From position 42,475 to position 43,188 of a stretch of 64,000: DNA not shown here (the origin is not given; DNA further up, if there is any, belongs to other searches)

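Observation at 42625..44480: Orphan PqqD-like peptide chaperone co-transcribed with a minimal FtsX-only permease and a TIM-barrel enzyme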

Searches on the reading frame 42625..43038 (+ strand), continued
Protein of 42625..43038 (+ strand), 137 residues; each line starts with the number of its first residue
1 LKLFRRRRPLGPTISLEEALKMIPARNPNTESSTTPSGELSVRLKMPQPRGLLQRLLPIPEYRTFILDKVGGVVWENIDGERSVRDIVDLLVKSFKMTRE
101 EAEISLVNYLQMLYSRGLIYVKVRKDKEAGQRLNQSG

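Call 55: search_protein_families(library=pfam, proteins=[P0155, P0172, P0073, P0128, P0057, P0106, P0147, P0111, P0144, P0110], max_evalue=0.01)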
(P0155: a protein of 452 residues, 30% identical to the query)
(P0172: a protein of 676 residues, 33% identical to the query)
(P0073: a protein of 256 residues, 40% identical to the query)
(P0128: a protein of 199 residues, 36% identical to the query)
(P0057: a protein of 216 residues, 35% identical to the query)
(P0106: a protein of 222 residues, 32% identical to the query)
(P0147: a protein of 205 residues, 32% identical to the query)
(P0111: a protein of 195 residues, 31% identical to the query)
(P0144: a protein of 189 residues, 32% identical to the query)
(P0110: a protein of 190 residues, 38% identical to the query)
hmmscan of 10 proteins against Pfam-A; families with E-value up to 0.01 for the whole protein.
P0155 (452 aa): 1 family
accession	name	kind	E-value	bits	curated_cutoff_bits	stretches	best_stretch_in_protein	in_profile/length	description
PF05402.18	PqqD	-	2.3e-11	44.3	23.4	1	378-438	7-67/67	Coenzyme PQQ synthesis protein D (PqqD)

P0172 (676 aa): 2 families
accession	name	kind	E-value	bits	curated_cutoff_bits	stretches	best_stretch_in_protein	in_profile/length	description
PF05402.18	PqqD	-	3e-09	37.5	23.4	1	60-117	10-67/67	Coenzyme PQQ synthesis protein D (PqqD)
PF19777.4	DUF6263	-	0.00096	19.3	26.7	1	590-670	35-116/196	Family of unknown function (DUF6263)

P0073 (256 aa): 1 family
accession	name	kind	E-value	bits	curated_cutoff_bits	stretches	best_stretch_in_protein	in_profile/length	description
PF05402.18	PqqD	-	1.5e-14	54.5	23.4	1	76-131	12-67/67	Coenzyme PQQ synthesis protein D (PqqD)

P0128 (199 aa): 1 family
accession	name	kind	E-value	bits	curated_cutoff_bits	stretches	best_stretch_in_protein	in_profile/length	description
PF05402.18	PqqD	-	9.6e-09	35.9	23.4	1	130-184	13-67/67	Coenzyme PQQ synthesis protein D (PqqD)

P0057 (216 aa): 1 family
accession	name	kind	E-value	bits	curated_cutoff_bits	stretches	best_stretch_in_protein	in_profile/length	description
PF05402.18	PqqD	-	4.6e-13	49.7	23.4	1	78-132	13-67/67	Coenzyme PQQ synthesis protein D (PqqD)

P0106 (222 aa): 1 family
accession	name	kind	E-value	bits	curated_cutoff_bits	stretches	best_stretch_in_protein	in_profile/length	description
PF05402.18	PqqD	-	3.4e-11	43.8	23.4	1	69-130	4-67/67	Coenzyme PQQ synthesis protein D (PqqD)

P0147 (205 aa): 1 family
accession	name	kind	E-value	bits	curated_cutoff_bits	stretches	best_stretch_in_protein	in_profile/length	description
PF05402.18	PqqD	-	5.2e-10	40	23.4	1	75-131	11-67/67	Coenzyme PQQ synthesis protein D (PqqD)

P0111 (195 aa): 1 family
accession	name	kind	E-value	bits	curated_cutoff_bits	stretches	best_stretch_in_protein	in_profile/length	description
PF05402.18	PqqD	-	6.2e-13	49.3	23.4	1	59-119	6-67/67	Coenzyme PQQ synthesis protein D (PqqD)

P0144 (189 aa): 1 family
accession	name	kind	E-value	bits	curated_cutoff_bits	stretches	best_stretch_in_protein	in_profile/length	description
PF05402.18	PqqD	-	1.4e-11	44.9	23.4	1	61-115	13-67/67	Coenzyme PQQ synthesis protein D (PqqD)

P0110 (190 aa): 2 families
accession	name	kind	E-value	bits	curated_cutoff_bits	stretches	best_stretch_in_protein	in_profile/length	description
PF05402.18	PqqD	-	6.3e-13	49.3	23.4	1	68-123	12-67/67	Coenzyme PQQ synthesis protein D (PqqD)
PF03466.25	LysR_substrate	-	8.2e-05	22.5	28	1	66-140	93-168/209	LysR substrate binding domain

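Call 59: find_homologous_proteins(query=A3, max_evalue=0.00001)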
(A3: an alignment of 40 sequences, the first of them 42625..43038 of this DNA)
Query A3 (40 sequences) (137 aa, profile of the alignment): 46 proteins with E <= 0.00001 among 3607 candidates.
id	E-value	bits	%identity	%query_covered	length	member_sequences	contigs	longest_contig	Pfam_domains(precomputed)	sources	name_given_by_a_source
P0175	1.4e-45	172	39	99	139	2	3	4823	PF05402.19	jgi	jgi:hypothetical protein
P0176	7.9e-45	170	40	99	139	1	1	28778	PF05402.19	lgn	-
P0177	2.5e-44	168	40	88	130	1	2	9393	PF05402.19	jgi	-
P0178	3.9e-44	167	39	98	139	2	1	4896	PF05402.19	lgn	-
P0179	3.4e-43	164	30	87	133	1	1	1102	PF05402.19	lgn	-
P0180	5.3e-43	164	33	80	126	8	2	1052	PF05402.19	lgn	-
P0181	1.0e-41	159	38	88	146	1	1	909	PF05402.19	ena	-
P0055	1.8e-41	159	36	83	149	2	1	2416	PF05402.19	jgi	-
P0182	6.7e-41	157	36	86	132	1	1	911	PF05402.19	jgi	jgi:hypothetical protein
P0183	3.6e-40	155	41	88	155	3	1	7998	PF05402.19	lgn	-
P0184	6.2e-40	154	40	86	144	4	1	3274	PF05402.19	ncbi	-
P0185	6.9e-40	154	33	92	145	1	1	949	PF05402.19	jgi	-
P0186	1.6e-39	152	38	75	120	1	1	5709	PF05402.19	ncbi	-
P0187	2.1e-39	152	40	82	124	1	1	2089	PF05402.19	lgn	-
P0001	2.5e-39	152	99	100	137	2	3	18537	PF05402.19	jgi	-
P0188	6.7e-39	150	36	90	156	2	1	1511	PF05402.19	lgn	-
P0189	8.1e-39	150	33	88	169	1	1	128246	PF05402.19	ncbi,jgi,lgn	ncbi:MAG TPA: PqqD family protein [Armatimonadota bacterium]|jgi:hypothetical protein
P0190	1.7e-38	149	37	87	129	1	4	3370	PF05402.19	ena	-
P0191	5.1e-38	148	36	91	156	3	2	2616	PF05402.19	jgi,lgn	-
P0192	5.3e-38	148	41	74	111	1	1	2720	PF05402.19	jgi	jgi:hypothetical protein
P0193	6.7e-38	147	35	83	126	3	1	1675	PF05402.19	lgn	-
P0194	2.6e-37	145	35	69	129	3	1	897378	PF05402.19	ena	-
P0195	3.0e-37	145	34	82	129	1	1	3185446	PF05402.19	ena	-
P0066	5.0e-37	144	35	88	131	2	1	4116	PF05402.19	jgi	-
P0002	5.7e-37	144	76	100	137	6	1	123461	PF05402.19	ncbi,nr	ncbi:Coenzyme PQQ synthesis protein D [Candidatus Calditenuaceae archaeon HR02]|nr:Coenzyme PQQ synt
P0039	8.4e-37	144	31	96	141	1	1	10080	PF05402.19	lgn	-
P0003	1.7e-36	143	72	99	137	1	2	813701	PF05402.19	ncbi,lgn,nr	ncbi:MAG: PqqD family protein [Nitrososphaerota archaeon]|nr:PqqD family protein [Candidatus Caldite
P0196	2.4e-36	142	33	89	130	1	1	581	PF05402.19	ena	-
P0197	9.1e-36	140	33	70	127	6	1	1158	PF05402.19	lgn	-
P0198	1.0e-35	140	34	84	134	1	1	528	PF05402.19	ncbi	-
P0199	2.0e-35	139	32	91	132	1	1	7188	PF05402.19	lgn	-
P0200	3.2e-35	139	60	99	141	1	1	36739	PF05402.19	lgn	-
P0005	3.4e-35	138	60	98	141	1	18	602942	PF05402.19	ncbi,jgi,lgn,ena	ncbi:MAG: PqqD family protein [Nitrososphaerota archaeon]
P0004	3.7e-35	138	72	89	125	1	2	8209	PF05402.19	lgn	-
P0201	3.9e-34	135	35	80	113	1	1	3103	PF05402.19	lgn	-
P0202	1.5e-33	133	36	88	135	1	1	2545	PF05402.19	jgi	-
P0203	2.0e-33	133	34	80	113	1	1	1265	PF05402.19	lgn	-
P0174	9.6e-33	130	36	85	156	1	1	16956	PF05402.19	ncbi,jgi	ncbi:MAG TPA: PqqD family protein [Armatimonadota bacterium]|jgi:hypothetical protein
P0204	2.5e-30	123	36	59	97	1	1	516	PF05402.19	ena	-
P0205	1.8e-29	120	42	43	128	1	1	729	PF05402.19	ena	-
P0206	2.0e-29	120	42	42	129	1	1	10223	PF05402.19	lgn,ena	-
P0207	4.5e-26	109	30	65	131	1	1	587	PF05402.19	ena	-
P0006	1.7e-25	107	76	67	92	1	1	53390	PF05402.19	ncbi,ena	-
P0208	6.1e-19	86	32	77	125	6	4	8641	PF05402.19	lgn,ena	-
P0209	9.4e-19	85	34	85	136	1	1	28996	PF05402.19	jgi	jgi:hypothetical protein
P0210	2.1e-11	61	30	73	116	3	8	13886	PF05402.19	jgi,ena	-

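Call 66: search_solved_structures(query=A6, max_evalue=10)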
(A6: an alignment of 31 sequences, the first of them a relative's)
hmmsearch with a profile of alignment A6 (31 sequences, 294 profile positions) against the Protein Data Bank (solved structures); distinct sequences matched with E-value up to 10: 2.
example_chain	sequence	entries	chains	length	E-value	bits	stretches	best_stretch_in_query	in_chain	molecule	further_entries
2mq8_A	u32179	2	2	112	1.5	11.2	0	46-93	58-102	De novo designed protein LFR1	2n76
5cmz_B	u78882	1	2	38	2.4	10.6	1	47-80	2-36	Artificial HIV entry inhibitor AP3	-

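Call 67: search_protein_families(library=pfam, alignment_id=A6, max_evalue=0.1)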
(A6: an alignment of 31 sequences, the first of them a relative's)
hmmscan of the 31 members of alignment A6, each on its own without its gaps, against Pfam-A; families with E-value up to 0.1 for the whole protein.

A. member 1, L060:6180-7088:+ (303 aa): 0 families

B. families by the number of members that match (of 31 scanned): 9 families
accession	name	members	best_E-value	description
PF13769.11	Virulence_fact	2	0.048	Virulence factor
PF20822.2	Cmr2_hel_dom1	1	0.0015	CRISPR RNA silencing complex Cmr2 subunit, first helical domain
PF18933.6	PsbP_2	1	0.0096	PsbP-like protein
PF05368.20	NmrA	1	0.044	NmrA-like family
PF24329.1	FN-plug_TEN1-4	1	0.048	Teneurin 1-4, FN-plug domain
PF05394.16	AvrB_AvrC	1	0.051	Avirulence protein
PF22776.1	K_trans_C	1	0.051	K+ potassium transporter C-terminal domain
PF06856.16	AcMNPV_Orf17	1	0.069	Autographa californica nuclear polyhedrosis virus (AcMNPV), Orf17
PF03216.18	Rhabdo_ncap_2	1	0.099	Rhabdovirus nucleoprotein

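Call 68: predict_structure(alignment_id=A5)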
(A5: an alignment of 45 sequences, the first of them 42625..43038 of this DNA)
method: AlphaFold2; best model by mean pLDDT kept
length: 137 residues; sequences in the alignment: 45
mean_pLDDT: 88.0   pTM: 0.75
mean pLDDT of the five models: 88.0, 87.7, 86.8, 85.4, 84.0
residues with pLDDT >= 90: 96; 70-90: 18; 50-70: 20; < 50: 3
segments of 3 or more residues with pLDDT < 50: 133-135
pLDDT, mean of each block of 10 residues (from residue 1): 61 84 98 95 93 82 96 98 98 97 97 97 74 51
secondary structure, 60 per line:
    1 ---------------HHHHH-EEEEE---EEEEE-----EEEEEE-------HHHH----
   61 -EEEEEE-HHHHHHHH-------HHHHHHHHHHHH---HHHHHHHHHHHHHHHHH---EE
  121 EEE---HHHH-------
elements in order: H16-20 E22-26 E30-34 E40-45 H53-56 E62-67 H69-76 H84-95 H99-115 E119-123 H127-130
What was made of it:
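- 42625..43038 (+): PqqD/RRE-fold protein (P), 137 aa, a member of a distinct unnamed subfamily with a conserved N-terminal extension (P-x-RNP..W..G-x-V) and an extra C-terminal strand. AF2 pLDDT 88 (call 68).
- On PqqD family / RRE fold (PF05402): AF2 model with pLDDT 88: strands 30-34, 40-45 and 62-67, helices 69-76, 84-95 and 99-115, plus extra strands 22-26 and 119-123 (call 68).
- The fold is a three-helix winged-helix-like domain (call 68).
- Tried and rejected: It was replaced by a 45-sequence alignment (call 68).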

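Call 70: fold_search(model_id=the predicted structure, library=pdb)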
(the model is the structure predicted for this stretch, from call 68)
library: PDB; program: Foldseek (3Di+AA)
matches with E <= 10: 525; with E <= 0.001: 0
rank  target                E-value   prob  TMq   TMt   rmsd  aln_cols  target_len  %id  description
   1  5v1u_C                2.4e-03  1.00  0.52  0.81   3.5        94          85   20  TbiB1 in Complex with the TbiA(beta) Leader Peptide (released 2018-09-05)
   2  5v1u_D                2.4e-03  1.00  0.50  0.80   4.1        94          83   20  TbiB1 in Complex with the TbiA(beta) Leader Peptide (released 2018-09-05)
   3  5v1u_B                3.1e-03  1.00  0.51  0.80   4.1        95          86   20  TbiB1 in Complex with the TbiA(beta) Leader Peptide (released 2018-09-05)
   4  5v1u_A                5.5e-03  1.00  0.51  0.82   4.1        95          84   20  TbiB1 in Complex with the TbiA(beta) Leader Peptide (released 2018-09-05)
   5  5v1v_A                5.5e-03  1.00  0.53  0.81   4.8        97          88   18  TbiB1 in Complex with the TbiA(alpha) Leader Peptide (released 2018-09-05)
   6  6jx3_B                5.5e-03  1.00  0.52  0.81   4.7        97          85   14  Lasso peptide synthetase B1 complexed with the leader peptide (released 2019-06-26)
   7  5sxy_MODEL_1_A        6.3e-03  1.00  0.51  0.72   4.1        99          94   17  The solution NMR structure for the PqqD truncation of Methylobacterium extorquens PqqCD representing a functio (released 2017-05-24)
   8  8hkr_B                1.2e-02  1.00  0.56  0.21   3.2       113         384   14  Crystal Structure of Histone H3 Lysine 79 (H3K79) Methyltransferase Rv2067c from Mycobacterium tuberculosis (released 2023-10-18)
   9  7vzq_A                1.6e-02  1.00  0.46  0.11   5.2       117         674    8  The structure of GdmN V24Y/G157A/R158A/G188R mutant in complex with carbamoyl adenylate intermediate (released 2022-11-16)
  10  7vx0_A                1.8e-02  1.00  0.45  0.10   5.2       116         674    9  The structure of GdmN complex with ATP (released 2022-11-16)
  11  7vzu_A                2.1e-02  1.00  0.46  0.11   5.2       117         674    8  The structure of GdmN Y82F mutant (released 2022-11-16)
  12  7vyj_A                2.5e-02  0.99  0.45  0.10   5.2       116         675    9  The structure of GdmN in complex with carbamoyl adenylate intermediate (released 2022-11-16)
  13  7vyj_B                2.9e-02  0.99  0.46  0.11   6.9       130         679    9  The structure of GdmN in complex with carbamoyl adenylate intermediate (released 2022-11-16)
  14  7vzu_B                3.0e-02  0.99  0.47  0.11   5.3       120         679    9  The structure of GdmN Y82F mutant (released 2022-11-16)
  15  7vzy_B                3.2e-02  0.98  0.47  0.11   6.8       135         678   11  The structure of GdmN complex with AMP and 20-O-methyl-19-chloroproansamitocin (released 2022-11-16)
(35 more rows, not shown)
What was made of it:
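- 42625..43038 (+): Foldseek top hits are TbiB1 5v1u (TMt 0.81), 6jx3 and PqqD 5sxy (call 70).
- On PqqD family / RRE fold (PF05402): Foldseek top hits are TbiB1, 6jx3 and PqqD (call 70).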

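Call 84: search_protein_families(library=pfam, alignment_id=A9, max_evalue=0.0001)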
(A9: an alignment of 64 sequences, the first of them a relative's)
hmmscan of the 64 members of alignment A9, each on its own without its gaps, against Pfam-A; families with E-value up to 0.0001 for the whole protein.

A. member 1, L015:4679-5878:- (399 aa): 3 families
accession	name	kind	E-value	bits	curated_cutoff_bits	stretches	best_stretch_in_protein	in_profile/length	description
PF00155.27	Aminotran_1_2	-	2e-73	248.1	19.7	1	45-390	4-361/361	Aminotransferase class I and II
PF00266.25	Aminotran_5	-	4.5e-06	26.3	21.5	1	95-212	54-175/371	Aminotransferase class-V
PF01041.23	DegT_DnrJ_EryC1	-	1.1e-05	25.3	19.8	1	121-212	59-145/360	DegT/DnrJ/EryC1/StrS aminotransferase family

B. families by the number of members that match (of 64 scanned): 76 families (the first 25 are shown)
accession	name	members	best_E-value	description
PF00149.33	Metallophos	5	2e-28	Calcineurin-like phosphoesterase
PF12850.12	Metallophos_2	3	1.5e-09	Calcineurin-like phosphoesterase superfamily domain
PF06202.20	GDE_C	2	7.3e-122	Amylo-alpha-1,6-glucosidase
PF00365.25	PFK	2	2e-109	Phosphofructokinase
PF02540.23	NAD_synthase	2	1.3e-81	NAD synthase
PF00155.27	Aminotran_1_2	2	2e-73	Aminotransferase class I and II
PF12439.13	GDE_N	2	3.5e-55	Glycogen debranching enzyme N terminal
PF02578.20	Cu-oxidase_4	2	5e-54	Multi-copper polyphenol oxidoreductase laccase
PF01208.23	URO-D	2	9.9e-33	Uroporphyrinogen decarboxylase (URO-D)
PF01261.30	AP_endonuc_2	2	5.8e-12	Xylose isomerase-like TIM barrel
PF00535.33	Glycos_transf_2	2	1.1e-08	Glycosyl transferase family 2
PF03054.22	tRNA_Me_trans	2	8.3e-08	tRNA methyl transferase HUP domain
PF00266.25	Aminotran_5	2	4.5e-06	Aminotransferase class-V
PF01041.23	DegT_DnrJ_EryC1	2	1.1e-05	DegT/DnrJ/EryC1/StrS aminotransferase family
PF17389.8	Bac_rhamnosid6H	2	1.1e-05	Bacterial alpha-L-rhamnosidase 6 hairpin glycosidase domain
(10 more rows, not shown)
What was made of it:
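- Bathyarchaeia and Thermoprotei relatives have housekeeping neighbours (call 84).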

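Call 89: search_protein_families(library=padloc, proteins=[window:42625-43038:+, L060:6180-7091:+], max_evalue=0.001)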
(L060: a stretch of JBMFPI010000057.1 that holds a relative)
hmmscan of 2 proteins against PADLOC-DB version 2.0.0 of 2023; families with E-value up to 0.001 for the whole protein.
window:42625-43038:+ (137 aa): 0 families

L060:6180-7091:+ (303 aa): 0 families

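Call 103: list_cluster_members(proteins=[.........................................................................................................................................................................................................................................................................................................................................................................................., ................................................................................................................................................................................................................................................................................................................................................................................, P0155])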
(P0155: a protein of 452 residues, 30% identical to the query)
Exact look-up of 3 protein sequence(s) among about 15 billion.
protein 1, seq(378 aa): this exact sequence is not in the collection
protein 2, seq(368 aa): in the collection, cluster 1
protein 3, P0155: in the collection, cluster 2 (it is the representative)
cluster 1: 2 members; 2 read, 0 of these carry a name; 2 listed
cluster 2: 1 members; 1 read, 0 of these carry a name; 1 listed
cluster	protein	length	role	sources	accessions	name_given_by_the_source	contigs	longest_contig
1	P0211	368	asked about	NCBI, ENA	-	-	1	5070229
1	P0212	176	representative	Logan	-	-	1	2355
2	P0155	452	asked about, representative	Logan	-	-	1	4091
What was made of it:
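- P0155 is a singleton from one short contig (call 103).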
